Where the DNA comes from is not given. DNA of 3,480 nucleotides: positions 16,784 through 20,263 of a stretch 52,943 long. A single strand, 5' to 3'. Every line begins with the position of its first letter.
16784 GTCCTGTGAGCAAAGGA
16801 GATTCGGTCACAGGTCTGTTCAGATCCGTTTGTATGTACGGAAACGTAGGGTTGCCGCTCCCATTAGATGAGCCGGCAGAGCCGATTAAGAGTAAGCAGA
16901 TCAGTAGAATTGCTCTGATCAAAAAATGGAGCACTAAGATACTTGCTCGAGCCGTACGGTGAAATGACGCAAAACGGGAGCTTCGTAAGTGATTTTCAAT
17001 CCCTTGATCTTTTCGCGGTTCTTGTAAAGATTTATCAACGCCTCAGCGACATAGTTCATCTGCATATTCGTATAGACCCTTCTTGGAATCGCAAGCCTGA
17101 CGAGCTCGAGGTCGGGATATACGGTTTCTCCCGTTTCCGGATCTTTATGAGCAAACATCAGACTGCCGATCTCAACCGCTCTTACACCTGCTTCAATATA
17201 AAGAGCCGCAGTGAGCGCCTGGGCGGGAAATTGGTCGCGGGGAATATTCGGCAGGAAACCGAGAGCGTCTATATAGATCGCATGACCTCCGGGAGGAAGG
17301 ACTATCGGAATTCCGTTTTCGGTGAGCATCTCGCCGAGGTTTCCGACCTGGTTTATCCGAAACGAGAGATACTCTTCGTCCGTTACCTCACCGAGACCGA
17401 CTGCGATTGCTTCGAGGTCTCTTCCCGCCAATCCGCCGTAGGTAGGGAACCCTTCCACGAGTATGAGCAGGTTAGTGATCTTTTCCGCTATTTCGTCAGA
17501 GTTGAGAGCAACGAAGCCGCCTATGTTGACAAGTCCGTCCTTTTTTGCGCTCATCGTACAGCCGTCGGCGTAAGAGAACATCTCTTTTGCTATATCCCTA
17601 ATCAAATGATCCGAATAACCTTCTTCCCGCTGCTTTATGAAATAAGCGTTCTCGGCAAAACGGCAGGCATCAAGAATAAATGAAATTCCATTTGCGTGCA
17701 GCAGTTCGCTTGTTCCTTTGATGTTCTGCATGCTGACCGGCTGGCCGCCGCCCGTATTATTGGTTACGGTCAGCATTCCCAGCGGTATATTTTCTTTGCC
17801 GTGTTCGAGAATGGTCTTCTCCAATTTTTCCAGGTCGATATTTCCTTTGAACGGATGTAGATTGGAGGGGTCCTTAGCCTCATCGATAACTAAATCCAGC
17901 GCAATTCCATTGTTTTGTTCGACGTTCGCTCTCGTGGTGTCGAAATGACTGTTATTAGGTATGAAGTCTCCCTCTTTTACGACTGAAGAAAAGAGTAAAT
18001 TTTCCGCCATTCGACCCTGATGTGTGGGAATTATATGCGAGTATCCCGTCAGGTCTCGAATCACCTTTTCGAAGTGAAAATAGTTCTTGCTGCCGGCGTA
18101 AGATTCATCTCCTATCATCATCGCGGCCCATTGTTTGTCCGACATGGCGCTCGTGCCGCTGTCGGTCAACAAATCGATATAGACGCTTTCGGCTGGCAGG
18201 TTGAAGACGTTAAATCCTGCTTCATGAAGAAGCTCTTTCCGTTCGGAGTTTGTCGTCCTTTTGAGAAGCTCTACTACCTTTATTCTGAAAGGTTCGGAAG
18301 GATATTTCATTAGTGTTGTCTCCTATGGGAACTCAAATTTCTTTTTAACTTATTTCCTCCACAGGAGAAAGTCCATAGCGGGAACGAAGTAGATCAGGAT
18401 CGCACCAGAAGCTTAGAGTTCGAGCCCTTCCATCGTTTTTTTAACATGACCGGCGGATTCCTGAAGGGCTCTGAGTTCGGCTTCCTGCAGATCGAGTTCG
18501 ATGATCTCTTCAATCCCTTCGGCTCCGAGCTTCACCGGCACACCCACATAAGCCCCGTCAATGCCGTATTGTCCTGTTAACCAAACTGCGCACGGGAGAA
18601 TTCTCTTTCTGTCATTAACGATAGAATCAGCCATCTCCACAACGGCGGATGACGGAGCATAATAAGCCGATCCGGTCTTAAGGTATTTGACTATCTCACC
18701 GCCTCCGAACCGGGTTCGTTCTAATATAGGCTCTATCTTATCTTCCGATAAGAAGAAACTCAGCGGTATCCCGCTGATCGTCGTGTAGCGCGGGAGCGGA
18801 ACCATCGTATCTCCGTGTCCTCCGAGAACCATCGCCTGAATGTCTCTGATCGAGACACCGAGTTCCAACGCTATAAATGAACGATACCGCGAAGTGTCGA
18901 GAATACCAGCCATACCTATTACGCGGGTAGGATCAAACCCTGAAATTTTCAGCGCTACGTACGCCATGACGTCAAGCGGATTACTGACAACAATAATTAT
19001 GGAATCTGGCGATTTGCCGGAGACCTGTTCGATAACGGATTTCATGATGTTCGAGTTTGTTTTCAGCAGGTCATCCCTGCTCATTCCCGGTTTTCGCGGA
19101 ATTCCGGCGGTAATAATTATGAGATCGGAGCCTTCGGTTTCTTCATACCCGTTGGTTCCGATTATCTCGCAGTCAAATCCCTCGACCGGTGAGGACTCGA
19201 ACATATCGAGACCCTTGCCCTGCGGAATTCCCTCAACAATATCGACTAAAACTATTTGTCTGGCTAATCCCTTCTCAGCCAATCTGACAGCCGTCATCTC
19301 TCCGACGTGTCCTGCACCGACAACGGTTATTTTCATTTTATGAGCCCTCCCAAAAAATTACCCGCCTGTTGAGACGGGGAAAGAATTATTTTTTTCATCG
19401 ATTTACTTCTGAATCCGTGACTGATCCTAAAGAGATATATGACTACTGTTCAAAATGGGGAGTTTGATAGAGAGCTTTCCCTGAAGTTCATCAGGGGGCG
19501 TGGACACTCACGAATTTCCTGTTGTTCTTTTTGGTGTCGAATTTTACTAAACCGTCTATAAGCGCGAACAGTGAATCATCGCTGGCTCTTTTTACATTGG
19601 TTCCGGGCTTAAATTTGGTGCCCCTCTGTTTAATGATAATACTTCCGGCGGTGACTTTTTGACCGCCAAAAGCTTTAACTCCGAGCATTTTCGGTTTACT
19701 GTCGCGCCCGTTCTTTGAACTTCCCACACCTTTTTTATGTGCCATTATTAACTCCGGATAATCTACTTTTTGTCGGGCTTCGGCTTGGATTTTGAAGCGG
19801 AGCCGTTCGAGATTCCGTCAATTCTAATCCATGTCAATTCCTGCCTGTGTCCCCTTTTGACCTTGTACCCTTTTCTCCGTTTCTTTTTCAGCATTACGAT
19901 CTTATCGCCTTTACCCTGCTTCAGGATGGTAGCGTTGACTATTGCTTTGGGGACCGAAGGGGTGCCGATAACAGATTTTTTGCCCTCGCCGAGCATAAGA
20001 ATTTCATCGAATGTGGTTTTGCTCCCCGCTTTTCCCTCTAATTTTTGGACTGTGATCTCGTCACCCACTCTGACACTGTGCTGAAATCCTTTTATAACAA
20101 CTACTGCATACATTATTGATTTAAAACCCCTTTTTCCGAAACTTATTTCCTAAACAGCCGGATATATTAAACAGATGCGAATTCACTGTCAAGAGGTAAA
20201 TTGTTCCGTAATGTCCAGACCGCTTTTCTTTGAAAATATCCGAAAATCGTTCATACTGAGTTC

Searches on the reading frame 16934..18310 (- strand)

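Call 49: search_protein_families(library=pfam, proteins=[window:16934-18310:-], max_evalue=0.001)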
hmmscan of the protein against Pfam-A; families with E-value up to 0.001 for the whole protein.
window:16934-18310:- (458 aa): 1 family
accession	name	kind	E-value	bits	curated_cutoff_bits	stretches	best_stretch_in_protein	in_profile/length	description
PF01212.27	Beta_elim_lyase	-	7e-80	268.9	27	1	46-423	1-287/288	Beta-eliminating lyase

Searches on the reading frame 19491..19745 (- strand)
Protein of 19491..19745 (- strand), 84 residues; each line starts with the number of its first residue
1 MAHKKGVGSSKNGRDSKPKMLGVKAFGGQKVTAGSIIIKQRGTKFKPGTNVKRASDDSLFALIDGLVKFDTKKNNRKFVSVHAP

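Call 69: search_protein_families(library=pfam, proteins=[window:19491-19745:-], max_evalue=0.1)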
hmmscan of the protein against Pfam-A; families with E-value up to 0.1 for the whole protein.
window:19491-19745:- (84 aa): 1 family
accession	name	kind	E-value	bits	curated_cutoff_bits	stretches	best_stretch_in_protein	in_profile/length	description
PF01016.24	Ribosomal_L27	-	1e-35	122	20.5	1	2-81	1-79/79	Ribosomal L27 protein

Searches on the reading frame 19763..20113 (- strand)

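Call 49: search_protein_families(library=pfam, proteins=[window:19763-20113:-], max_evalue=0.001)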
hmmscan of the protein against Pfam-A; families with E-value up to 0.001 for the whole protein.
window:19763-20113:- (116 aa): 1 family
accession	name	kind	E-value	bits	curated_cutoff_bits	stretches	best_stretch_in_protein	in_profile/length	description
PF00829.26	Ribosomal_L21p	-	1.3e-31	109.2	27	1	1-101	1-99/99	Ribosomal prokaryotic L21 protein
